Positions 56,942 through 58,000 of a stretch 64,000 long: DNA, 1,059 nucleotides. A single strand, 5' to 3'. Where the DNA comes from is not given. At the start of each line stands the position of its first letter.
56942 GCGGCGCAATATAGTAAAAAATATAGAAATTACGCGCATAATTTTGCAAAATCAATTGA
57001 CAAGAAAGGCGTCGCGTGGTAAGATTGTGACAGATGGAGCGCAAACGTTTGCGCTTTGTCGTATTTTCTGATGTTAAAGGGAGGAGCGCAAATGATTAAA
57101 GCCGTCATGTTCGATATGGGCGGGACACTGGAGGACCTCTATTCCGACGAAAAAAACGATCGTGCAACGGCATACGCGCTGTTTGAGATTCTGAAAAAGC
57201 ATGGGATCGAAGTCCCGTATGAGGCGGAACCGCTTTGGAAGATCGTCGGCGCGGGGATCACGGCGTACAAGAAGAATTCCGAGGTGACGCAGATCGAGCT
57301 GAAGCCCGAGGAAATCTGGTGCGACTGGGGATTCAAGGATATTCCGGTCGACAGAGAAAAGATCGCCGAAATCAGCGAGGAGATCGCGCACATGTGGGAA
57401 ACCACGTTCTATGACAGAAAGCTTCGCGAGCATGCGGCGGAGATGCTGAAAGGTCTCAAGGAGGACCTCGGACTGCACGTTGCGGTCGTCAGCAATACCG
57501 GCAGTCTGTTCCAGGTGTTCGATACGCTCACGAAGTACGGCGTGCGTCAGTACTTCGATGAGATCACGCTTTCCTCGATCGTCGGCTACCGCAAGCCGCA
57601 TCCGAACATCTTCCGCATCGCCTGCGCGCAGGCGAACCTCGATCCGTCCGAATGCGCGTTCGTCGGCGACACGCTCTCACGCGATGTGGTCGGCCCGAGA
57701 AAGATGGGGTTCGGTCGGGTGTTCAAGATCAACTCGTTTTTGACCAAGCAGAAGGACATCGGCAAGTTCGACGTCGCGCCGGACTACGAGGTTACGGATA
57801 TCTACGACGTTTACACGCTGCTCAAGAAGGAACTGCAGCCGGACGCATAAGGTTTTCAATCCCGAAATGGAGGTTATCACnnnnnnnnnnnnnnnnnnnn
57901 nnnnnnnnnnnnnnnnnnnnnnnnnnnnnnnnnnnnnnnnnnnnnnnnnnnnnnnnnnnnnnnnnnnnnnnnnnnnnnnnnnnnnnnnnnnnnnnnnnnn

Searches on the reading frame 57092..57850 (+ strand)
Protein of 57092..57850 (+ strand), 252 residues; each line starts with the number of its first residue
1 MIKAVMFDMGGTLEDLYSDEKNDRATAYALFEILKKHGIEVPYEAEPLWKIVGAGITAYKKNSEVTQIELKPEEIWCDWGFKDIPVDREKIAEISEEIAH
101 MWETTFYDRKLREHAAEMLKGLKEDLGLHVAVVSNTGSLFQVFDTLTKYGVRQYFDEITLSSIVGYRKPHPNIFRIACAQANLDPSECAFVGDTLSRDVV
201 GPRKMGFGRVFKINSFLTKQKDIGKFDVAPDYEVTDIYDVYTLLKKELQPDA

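Call 8: search_protein_families(library=pfam, proteins=[window:57092-57850:+])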
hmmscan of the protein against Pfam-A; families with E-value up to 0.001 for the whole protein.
window:57092-57850:+ (252 aa): 4 families
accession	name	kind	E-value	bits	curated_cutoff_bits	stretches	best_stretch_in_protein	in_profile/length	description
PF00702.32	Hydrolase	-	1.7e-20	74.7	26.4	1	2-205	1-190/191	haloacid dehalogenase-like hydrolase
PF13419.12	HAD_2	-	3.6e-16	60.2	23.8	1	5-207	1-173/178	Haloacid dehalogenase-like hydrolase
PF13242.12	Hydrolase_like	-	3.7e-09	36.8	22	1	166-239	2-74/75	HAD-hyrolase-like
PF01934.22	HepT-like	-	0.00046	20.3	23.5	0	14-53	46-85/120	Ribonuclease HepT-like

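Call 14: search_protein_families(library=ncbifam, proteins=[window:57092-57850:+], max_evalue=0.001)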
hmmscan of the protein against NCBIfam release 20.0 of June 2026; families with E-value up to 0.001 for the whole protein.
window:57092-57850:+ (252 aa): 32 families (the best 25 are shown)
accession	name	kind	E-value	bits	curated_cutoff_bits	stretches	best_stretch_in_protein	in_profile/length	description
TIGR02253.1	CTE7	subfamily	8.7e-33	113.9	169.75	1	1-241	1-221/221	TIGR02253 family HAD-type hydrolase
TIGR02252.1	DREG-2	subfamily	1.2e-22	80.7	155.2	1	3-207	1-199/203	HAD hydrolase, REG-2-like, family IA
TIGR02254.1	YjjG_YfnB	equivalog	2.1e-17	63.3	159.9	1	3-242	2-221/223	YjjG family noncanonical pyrimidine nucleotidase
NF053830.1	RUBPPhHalo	equivalog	3.4e-15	56.3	330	1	2-242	2-232/234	ribulose-1,5-bisphosphate 5-phosphatase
TIGR01549.1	HAD-SF-IA-v1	subfamily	4.1e-12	46.8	23.3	1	94-206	43-149/149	HAD-IA family hydrolase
NF009695.0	PRK13222.1-2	equivalog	4.3e-12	46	225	1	2-246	6-224/226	phosphoglycolate phosphatase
NF006976.0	PRK09449.1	equivalog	1.8e-11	44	183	1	113-246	98-224/225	pyrimidine 5'-nucleotidase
TIGR01668.1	YqeG_hyp_ppase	hypoth_equivalog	2.9e-11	43.2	89.1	1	105-208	38-131/170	YqeG family HAD IIIA-type phosphatase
TIGR01662.1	HAD-SF-IIIA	subfamily_domain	2e-10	40.9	44.6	1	108-208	23-134/141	HAD-IIIA family hydrolase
TIGR02247.1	HAD-1A3-hyp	subfamily_domain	3.3e-10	40.1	125.4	1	109-207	93-190/211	epoxide hydrolase N-terminal domain-like phosphatase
TIGR01428.1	HAD_type_II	equivalog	6.5e-10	39.4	125.4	1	2-211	1-189/197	haloacid dehalogenase type II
TIGR02009.1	PGMB-YQAB-SF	subfamily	7.5e-10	39.3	153.35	1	2-195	1-170/186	beta-phosphoglucomutase family hydrolase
TIGR01509.1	HAD-SF-IA-v3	subfamily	1.7e-09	38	29.4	1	91-196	39-139/154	HAD-IA family hydrolase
NF006991.0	PRK09456.1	equivalog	1.7e-09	37.6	295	1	91-209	67-181/199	glucose-1-phosphatase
NF009804.0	PRK13288.1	equivalog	2.4e-09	37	218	1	106-246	76-212/215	pyrophosphatase PpaX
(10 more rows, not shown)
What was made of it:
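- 57092..57850 (+): HAD-IA phosphatase (252 aa), first gene of unit 2. Pfam and NCBIfam (calls 8, 14).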

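Call 16: find_homologous_proteins(query=window:57092-57850:+, max_evalue=1e-20)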
Query window:57092-57850:+ (252 aa): 652 proteins with E <= 1e-20 among 1392 candidates; the best 120 are listed.
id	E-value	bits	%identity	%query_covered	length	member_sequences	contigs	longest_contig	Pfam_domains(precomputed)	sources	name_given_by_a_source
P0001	7.6e-161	551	96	100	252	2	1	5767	PF13419.13,PF00702.33,PF13242.13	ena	-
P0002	2.1e-149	514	88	100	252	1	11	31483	PF13419.13,PF00702.33,PF13242.13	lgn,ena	-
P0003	4.5e-149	513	89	100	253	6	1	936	PF13419.13,PF00702.33,PF13242.13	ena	-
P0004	1.4e-148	511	88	100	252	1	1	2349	PF13419.13,PF00702.33,PF13242.13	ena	-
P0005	2.0e-148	511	88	100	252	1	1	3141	PF13419.13,PF00702.33,PF13242.13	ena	-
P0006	3.1e-148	510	88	100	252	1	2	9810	PF13419.13,PF00702.33,PF13242.13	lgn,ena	-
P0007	3.6e-148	510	87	100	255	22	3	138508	PF13419.13,PF00702.33,PF13242.13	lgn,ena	-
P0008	5.1e-148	509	89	98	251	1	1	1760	PF13419.13,PF00702.33,PF13242.13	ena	-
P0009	6.5e-148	509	88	100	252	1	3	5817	PF13419.13,PF00702.33,PF13242.13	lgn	-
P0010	8.9e-148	509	89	99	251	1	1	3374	PF13419.13,PF00702.33,PF13242.13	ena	-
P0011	9.0e-148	509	89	98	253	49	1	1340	PF13419.13,PF00702.33,PF13242.13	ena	-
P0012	1.9e-147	507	89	98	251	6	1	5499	PF13419.13,PF00702.33,PF13242.13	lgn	-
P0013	1.9e-147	507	88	98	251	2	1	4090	PF13419.13,PF00702.33,PF13242.13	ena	-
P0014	1.9e-147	507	88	98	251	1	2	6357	PF13419.13,PF00702.33,PF13242.13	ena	-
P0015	2.6e-147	507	88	98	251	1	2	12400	PF13419.13,PF00702.33,PF13242.13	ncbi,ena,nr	ncbi:MAG: HAD family hydrolase [Clostridia bacterium]|nr:HAD family hydrolase [Clostridia bacterium]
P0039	3.5e-143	493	84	100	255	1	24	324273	PF13419.13,PF00702.33,PF13242.13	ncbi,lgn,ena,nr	ncbi:MAG: HAD family hydrolase [Clostridia bacterium]|nr:HAD family hydrolase [Clostridia bacterium]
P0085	2.3e-114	399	73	99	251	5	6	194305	PF13419.13,PF00702.33,PF13242.13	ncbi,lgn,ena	-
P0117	1.5e-106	374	70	98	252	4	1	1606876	PF13419.13,PF00702.33,PF13242.13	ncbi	-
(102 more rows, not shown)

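Call 17: find_encoding_contigs(protein=P0039, flank=10000, max_places=2)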
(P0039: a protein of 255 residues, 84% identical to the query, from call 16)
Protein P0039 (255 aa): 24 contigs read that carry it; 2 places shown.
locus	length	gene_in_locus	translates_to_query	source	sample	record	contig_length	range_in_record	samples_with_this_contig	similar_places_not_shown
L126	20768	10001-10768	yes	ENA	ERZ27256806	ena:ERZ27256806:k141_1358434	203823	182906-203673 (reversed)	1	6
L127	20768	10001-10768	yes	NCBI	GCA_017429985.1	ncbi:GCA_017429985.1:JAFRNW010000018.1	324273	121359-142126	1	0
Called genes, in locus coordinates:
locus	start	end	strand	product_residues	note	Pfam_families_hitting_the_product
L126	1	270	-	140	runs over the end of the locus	?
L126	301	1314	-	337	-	PF01408:GFO_IDH_MocA, PF02894:GFO_IDH_MocA_C, PF22725:GFO_IDH_MocA_C3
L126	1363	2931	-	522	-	PF01676:Metalloenzyme, PF06415:iPGM_N, PF01676:Metalloenzyme, PF06415:iPGM_N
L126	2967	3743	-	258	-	PF00702:Hydrolase, PF13419:HAD_2, PF13242:Hydrolase_like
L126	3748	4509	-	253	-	PF00702:Hydrolase, PF13419:HAD_2, PF13242:Hydrolase_like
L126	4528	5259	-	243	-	PF00702:Hydrolase, PF13419:HAD_2, PF13242:Hydrolase_like (weak)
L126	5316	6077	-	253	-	PF00702:Hydrolase, PF13419:HAD_2, PF13242:Hydrolase_like (weak)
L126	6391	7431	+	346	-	PF00356:LacI, PF00532:Peripla_BP_1, PF13407:Peripla_BP_4, PF13377:Peripla_BP_3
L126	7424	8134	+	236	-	PF02811:PHP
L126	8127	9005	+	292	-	PF00294:PfkB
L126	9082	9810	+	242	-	PF02308:MgtC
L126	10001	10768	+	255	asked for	PF00702:Hydrolase, PF13419:HAD_2, PF13242:Hydrolase_like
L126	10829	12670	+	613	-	PF00528:BPD_transp_1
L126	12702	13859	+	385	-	PF00005:ABC_tran, PF13304:AAA_21 (faint)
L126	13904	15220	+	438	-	-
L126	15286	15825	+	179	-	-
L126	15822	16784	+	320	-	PF00753:Lactamase_B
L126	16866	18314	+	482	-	-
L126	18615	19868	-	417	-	PF12704:MacB_PCD, PF02687:FtsX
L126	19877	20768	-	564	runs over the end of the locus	PF25984:BSH_YknX (weak), PF25989:YknX_C (faint)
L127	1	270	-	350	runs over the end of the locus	PF02800:Gp_dh_C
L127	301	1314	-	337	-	PF01408:GFO_IDH_MocA, PF02894:GFO_IDH_MocA_C, PF22725:GFO_IDH_MocA_C3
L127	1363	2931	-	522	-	PF01676:Metalloenzyme, PF06415:iPGM_N, PF01676:Metalloenzyme, PF06415:iPGM_N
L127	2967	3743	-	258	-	PF00702:Hydrolase, PF13419:HAD_2, PF13242:Hydrolase_like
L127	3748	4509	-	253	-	PF00702:Hydrolase, PF13419:HAD_2, PF13242:Hydrolase_like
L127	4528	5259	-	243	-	PF00702:Hydrolase, PF13419:HAD_2, PF13242:Hydrolase_like (weak)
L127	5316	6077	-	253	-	PF00702:Hydrolase, PF13419:HAD_2, PF13242:Hydrolase_like (weak)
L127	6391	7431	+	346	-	PF00356:LacI, PF00532:Peripla_BP_1, PF13407:Peripla_BP_4, PF13377:Peripla_BP_3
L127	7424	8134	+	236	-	PF02811:PHP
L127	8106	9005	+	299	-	PF00294:PfkB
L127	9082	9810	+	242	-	PF02308:MgtC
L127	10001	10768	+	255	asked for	PF00702:Hydrolase, PF13419:HAD_2, PF13242:Hydrolase_like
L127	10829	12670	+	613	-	PF00528:BPD_transp_1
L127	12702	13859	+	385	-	PF00005:ABC_tran, PF13304:AAA_21 (faint)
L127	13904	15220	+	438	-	-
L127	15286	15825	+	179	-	-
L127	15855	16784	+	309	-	PF00753:Lactamase_B, PF12706:Lactamase_B_2 (faint)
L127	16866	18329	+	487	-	-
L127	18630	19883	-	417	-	PF12704:MacB_PCD, PF02687:FtsX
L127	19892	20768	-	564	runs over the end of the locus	PF25984:BSH_YknX (weak), PF25989:YknX_C (faint)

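Call 18: find_encoding_contigs(protein=P0085, flank=10000, max_places=2)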
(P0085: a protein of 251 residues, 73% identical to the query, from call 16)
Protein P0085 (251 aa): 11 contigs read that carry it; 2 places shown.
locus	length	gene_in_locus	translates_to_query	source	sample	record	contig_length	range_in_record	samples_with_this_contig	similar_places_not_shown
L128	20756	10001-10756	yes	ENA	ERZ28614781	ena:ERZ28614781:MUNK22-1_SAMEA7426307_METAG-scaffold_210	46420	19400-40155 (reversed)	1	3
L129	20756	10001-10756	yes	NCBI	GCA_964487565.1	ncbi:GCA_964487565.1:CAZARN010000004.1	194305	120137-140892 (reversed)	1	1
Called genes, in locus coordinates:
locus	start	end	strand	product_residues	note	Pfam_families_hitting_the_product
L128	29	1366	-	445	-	PF16257:UxaE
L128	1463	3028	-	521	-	PF06415:iPGM_N, PF01676:Metalloenzyme, PF06415:iPGM_N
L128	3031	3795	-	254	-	PF00702:Hydrolase, PF13419:HAD_2, PF13242:Hydrolase_like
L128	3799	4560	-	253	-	PF00702:Hydrolase, PF13419:HAD_2, PF13242:Hydrolase_like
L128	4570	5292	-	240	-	PF00702:Hydrolase, PF13419:HAD_2, PF13242:Hydrolase_like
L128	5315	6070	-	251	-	PF00702:Hydrolase, PF13419:HAD_2, PF13242:Hydrolase_like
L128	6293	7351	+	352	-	PF00356:LacI, PF00532:Peripla_BP_1, PF13407:Peripla_BP_4, PF13377:Peripla_BP_3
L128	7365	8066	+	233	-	PF02811:PHP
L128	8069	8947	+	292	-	PF00294:PfkB (weak)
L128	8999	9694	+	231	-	PF02308:MgtC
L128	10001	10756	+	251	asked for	PF00702:Hydrolase, PF13419:HAD_2, PF13242:Hydrolase_like (weak)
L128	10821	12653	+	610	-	PF00528:BPD_transp_1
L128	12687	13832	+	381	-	PF00005:ABC_tran, PF13304:AAA_21 (faint)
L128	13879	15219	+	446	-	-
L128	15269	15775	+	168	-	-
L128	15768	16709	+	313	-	PF00753:Lactamase_B, PF12706:Lactamase_B_2 (weak)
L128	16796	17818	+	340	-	-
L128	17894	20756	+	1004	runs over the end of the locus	PF16656:Pur_ac_phosph_N, PF00149:Metallophos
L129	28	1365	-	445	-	PF16257:UxaE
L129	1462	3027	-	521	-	PF06415:iPGM_N, PF01676:Metalloenzyme, PF06415:iPGM_N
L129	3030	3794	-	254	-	PF00702:Hydrolase, PF13419:HAD_2, PF13242:Hydrolase_like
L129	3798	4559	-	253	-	PF00702:Hydrolase, PF13419:HAD_2, PF13242:Hydrolase_like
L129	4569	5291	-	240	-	PF00702:Hydrolase, PF13419:HAD_2, PF13242:Hydrolase_like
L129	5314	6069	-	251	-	PF00702:Hydrolase, PF13419:HAD_2, PF13242:Hydrolase_like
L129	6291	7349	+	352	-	PF00356:LacI, PF00532:Peripla_BP_1, PF13407:Peripla_BP_4, PF13377:Peripla_BP_3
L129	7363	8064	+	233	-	PF02811:PHP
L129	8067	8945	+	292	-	PF00294:PfkB (weak)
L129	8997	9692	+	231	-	PF02308:MgtC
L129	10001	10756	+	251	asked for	PF00702:Hydrolase, PF13419:HAD_2, PF13242:Hydrolase_like (weak)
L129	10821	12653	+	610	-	PF00528:BPD_transp_1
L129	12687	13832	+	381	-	PF00005:ABC_tran, PF13304:AAA_21 (faint)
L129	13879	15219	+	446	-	-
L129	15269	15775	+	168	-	-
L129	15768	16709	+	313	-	PF00753:Lactamase_B, PF12706:Lactamase_B_2 (weak)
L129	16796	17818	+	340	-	-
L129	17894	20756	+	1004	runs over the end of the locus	PF16656:Pur_ac_phosph_N, PF00149:Metallophos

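Call 19: find_encoding_contigs(protein=P0117, flank=10000, max_places=2)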
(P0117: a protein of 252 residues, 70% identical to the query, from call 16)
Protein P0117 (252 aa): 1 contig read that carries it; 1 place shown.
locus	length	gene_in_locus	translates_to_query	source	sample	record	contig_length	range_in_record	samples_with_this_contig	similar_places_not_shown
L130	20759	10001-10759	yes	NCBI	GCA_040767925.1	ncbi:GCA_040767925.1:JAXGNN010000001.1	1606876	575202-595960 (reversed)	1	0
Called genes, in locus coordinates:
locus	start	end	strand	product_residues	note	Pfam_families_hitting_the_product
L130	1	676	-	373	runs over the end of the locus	PF02633:Creatininase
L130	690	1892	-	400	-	PF08240:ADH_N, PF16912:Glu_dehyd_C (weak), PF00107:ADH_zinc_N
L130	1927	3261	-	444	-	PF16257:UxaE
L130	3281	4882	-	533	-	PF06415:iPGM_N, PF01676:Metalloenzyme, PF06415:iPGM_N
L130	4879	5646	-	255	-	PF00702:Hydrolase, PF13419:HAD_2, PF13242:Hydrolase_like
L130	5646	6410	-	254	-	PF00702:Hydrolase, PF13419:HAD_2, PF13242:Hydrolase_like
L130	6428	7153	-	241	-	PF00702:Hydrolase, PF13419:HAD_2, PF13242:Hydrolase_like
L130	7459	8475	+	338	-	PF00356:LacI, PF00532:Peripla_BP_1, PF13407:Peripla_BP_4, PF13377:Peripla_BP_3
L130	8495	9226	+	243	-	PF02811:PHP (weak)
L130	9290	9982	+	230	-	PF02308:MgtC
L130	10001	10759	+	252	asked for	PF00702:Hydrolase, PF13419:HAD_2, PF13242:Hydrolase_like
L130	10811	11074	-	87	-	-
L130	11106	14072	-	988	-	-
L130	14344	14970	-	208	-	-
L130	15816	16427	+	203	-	-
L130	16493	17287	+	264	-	PF02361:CbiQ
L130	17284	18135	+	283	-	PF02463:SMC_N, PF00005:ABC_tran, PF13304:AAA_21 (faint)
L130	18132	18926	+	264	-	PF00005:ABC_tran, PF13304:AAA_21 (faint)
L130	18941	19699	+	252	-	PF03437:BtpA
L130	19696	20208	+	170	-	-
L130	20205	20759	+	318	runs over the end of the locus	PF00294:PfkB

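Call 23: find_encoding_contigs(protein=P0007, flank=10000, max_places=2)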
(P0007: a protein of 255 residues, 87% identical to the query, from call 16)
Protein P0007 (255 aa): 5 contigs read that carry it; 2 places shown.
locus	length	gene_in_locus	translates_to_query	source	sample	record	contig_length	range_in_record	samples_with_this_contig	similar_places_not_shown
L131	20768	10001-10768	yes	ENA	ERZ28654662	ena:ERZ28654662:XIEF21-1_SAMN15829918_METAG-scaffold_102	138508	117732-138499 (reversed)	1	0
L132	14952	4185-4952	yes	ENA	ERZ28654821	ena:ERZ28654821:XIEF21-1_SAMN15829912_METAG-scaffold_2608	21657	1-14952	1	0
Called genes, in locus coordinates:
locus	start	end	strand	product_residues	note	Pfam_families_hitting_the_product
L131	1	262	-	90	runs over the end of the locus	?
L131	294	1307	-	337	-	PF01408:GFO_IDH_MocA, PF02894:GFO_IDH_MocA_C, PF22725:GFO_IDH_MocA_C3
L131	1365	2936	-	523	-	PF01676:Metalloenzyme, PF06415:iPGM_N, PF01676:Metalloenzyme, PF06415:iPGM_N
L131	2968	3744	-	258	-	PF00702:Hydrolase, PF13419:HAD_2, PF13242:Hydrolase_like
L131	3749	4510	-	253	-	PF00702:Hydrolase, PF13419:HAD_2, PF13242:Hydrolase_like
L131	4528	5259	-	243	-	PF00702:Hydrolase, PF13419:HAD_2, PF13242:Hydrolase_like (weak)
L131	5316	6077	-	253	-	PF00702:Hydrolase, PF13419:HAD_2, PF13242:Hydrolase_like (weak)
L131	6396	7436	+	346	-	PF00356:LacI, PF00532:Peripla_BP_1, PF13407:Peripla_BP_4, PF13377:Peripla_BP_3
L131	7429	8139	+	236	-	PF02811:PHP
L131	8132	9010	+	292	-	-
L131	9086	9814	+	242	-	PF02308:MgtC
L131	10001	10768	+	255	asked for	PF00702:Hydrolase, PF13419:HAD_2, PF13242:Hydrolase_like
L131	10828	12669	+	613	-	PF00528:BPD_transp_1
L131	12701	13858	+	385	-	PF00005:ABC_tran, PF13304:AAA_21 (faint)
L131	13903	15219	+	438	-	PF01547:SBP_bac_1 (faint)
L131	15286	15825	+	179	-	-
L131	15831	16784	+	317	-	PF00753:Lactamase_B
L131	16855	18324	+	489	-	-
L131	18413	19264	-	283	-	PF01734:Patatin, PF19890:DUF6363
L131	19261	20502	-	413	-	PF05343:Peptidase_M42 (faint), PF01546:Peptidase_M20 (weak), PF04389:Peptidase_M28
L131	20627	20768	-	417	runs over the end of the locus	PF12704:MacB_PCD, PF02687:FtsX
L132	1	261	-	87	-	?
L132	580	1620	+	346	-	PF00356:LacI, PF00532:Peripla_BP_1, PF13407:Peripla_BP_4, PF13377:Peripla_BP_3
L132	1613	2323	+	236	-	PF02811:PHP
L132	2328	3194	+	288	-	-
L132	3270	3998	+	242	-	PF02308:MgtC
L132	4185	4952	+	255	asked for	PF00702:Hydrolase, PF13419:HAD_2, PF13242:Hydrolase_like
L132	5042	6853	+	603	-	PF00528:BPD_transp_1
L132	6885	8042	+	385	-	PF00005:ABC_tran, PF13304:AAA_21 (faint)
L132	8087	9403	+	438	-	PF01547:SBP_bac_1 (faint)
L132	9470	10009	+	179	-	-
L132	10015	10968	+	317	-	PF00753:Lactamase_B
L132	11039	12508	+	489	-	-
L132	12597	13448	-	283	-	PF01734:Patatin, PF19890:DUF6363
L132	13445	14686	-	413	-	PF05343:Peptidase_M42 (faint), PF01546:Peptidase_M20 (weak), PF04389:Peptidase_M28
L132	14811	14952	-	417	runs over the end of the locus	PF12704:MacB_PCD, PF02687:FtsX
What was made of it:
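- In L126/L127, L128/L129, L130 and L131/L132 (HAD protein 70-87% identical to the window's), MgtC and HAD-ABC are adjacent to LacI-PHP-PfkB and to a divergent 3-4xHAD-iPGM-like operon (calls 17-19, 23).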

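Call 24: find_encoding_contigs(protein=P0002, flank=10000, max_places=2)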
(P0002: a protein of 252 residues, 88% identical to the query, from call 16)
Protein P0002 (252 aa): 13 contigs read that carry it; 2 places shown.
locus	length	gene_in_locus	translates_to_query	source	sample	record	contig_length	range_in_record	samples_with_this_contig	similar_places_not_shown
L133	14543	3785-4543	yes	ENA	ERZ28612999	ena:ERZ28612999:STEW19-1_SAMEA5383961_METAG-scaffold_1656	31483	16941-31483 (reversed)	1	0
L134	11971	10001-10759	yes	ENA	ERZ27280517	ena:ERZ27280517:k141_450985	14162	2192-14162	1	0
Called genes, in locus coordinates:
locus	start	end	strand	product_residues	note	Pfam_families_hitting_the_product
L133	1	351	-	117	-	?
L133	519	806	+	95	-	PF01250:Ribosomal_S6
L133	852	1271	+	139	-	PF00436:SSB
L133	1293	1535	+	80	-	PF01084:Ribosomal_S18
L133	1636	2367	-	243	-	PF02308:MgtC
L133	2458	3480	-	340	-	PF03372:Exo_endo_phos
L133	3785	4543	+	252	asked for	PF00702:Hydrolase, PF13419:HAD_2, PF13242:Hydrolase_like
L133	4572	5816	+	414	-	PF00528:BPD_transp_1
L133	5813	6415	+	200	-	PF00528:BPD_transp_1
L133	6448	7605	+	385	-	PF00005:ABC_tran, PF13304:AAA_21 (faint)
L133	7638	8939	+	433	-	PF01547:SBP_bac_1 (faint)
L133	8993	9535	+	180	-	-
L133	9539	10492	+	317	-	PF00753:Lactamase_B (weak)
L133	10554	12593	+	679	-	-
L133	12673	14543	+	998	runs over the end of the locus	-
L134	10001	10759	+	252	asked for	PF00702:Hydrolase, PF13419:HAD_2, PF13242:Hydrolase_like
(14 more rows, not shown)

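Call 25: find_encoding_contigs(protein=P0001, flank=10000, max_places=2)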
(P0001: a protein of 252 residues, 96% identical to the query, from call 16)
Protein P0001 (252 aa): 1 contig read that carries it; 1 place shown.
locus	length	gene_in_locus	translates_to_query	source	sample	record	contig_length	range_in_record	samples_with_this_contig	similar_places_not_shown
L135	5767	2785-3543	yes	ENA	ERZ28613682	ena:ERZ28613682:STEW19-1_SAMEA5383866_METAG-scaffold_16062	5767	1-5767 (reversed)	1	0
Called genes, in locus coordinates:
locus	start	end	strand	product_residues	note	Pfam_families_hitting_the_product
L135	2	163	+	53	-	?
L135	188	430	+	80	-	PF01084:Ribosomal_S18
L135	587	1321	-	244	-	PF02308:MgtC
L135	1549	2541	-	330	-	PF03372:Exo_endo_phos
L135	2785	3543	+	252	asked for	PF00702:Hydrolase, PF13419:HAD_2, PF13242:Hydrolase_like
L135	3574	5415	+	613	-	PF00528:BPD_transp_1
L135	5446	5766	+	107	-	?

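Call 28: find_homologous_proteins(query=L126:6391-7431:+, max_evalue=1e-40)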
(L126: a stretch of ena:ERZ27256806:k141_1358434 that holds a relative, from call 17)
Query L126:6391-7431:+ (346 aa): 1284 proteins with E <= 1e-40 among 3967 candidates; the best 120 are listed.
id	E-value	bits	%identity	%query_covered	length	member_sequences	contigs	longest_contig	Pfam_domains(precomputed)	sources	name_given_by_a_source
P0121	1.1e-222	756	100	100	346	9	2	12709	PF13377.13,PF00532.28,PF00356.28,PF13407.13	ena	-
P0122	5.4e-189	645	88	97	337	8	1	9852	PF13377.13,PF00532.28,PF00356.28,PF13407.13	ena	-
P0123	8.2e-189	645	85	100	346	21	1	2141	PF13377.13,PF00532.28,PF00356.28,PF13407.13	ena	-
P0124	2.2e-153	528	71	96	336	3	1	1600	PF13377.13,PF00532.28,PF00356.28,PF13407.13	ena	-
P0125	1.0e-152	526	70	96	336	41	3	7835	PF13377.13,PF00532.28,PF00356.28,PF13407.13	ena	-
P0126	5.8e-152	524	70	96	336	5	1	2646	PF13377.13,PF00532.28,PF00356.28,PF13407.13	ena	-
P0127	1.2e-151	523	69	96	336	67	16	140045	PF13377.13,PF00532.28,PF00356.28,PF13407.13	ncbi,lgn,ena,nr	ncbi:MAG: LacI family DNA-binding transcriptional regulator [Clostridia bacterium]|nr:LacI family DN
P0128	1.7e-151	522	69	96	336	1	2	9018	PF13377.13,PF00532.28,PF00356.28,PF13407.13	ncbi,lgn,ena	-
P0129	1.9e-151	522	69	96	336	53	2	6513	PF13377.13,PF00532.28,PF00356.28,PF13407.13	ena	-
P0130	3.8e-151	521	68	96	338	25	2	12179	PF13377.13,PF00532.28,PF00356.28,PF13407.13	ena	-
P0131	4.0e-151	521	69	96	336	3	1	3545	PF13377.13,PF00532.28,PF00356.28,PF13407.13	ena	-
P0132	3.8e-150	518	70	96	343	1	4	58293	PF13377.13,PF00532.28,PF00356.28,PF13407.13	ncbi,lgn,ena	-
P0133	4.1e-150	518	69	96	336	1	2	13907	PF13377.13,PF00532.28,PF00356.28,PF13407.13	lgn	-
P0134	6.2e-150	517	70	95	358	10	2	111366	PF13377.13,PF00532.28,PF00356.28,PF13407.13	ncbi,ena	-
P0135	1.6e-149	516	68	96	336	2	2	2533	PF13377.13,PF00532.28,PF00356.28,PF13407.13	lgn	-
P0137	2.5e-149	515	69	96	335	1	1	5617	PF13377.13,PF00532.28,PF00356.28,PF13407.13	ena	-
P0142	2.6e-148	512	67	96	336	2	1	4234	PF13377.13,PF00532.28,PF00356.28,PF13407.13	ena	-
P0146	5.9e-148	511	68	96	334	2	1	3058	PF13377.13,PF00532.28,PF00356.28,PF13407.13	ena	-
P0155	6.1e-147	507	70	95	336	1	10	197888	PF13377.13,PF00532.28,PF00356.28,PF13407.13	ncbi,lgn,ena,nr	ncbi:MAG: LacI family DNA-binding transcriptional regulator [Clostridia bacterium]|nr:LacI family DN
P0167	2.3e-145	502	66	97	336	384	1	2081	PF13377.13,PF00532.28,PF00356.28,PF13407.13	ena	-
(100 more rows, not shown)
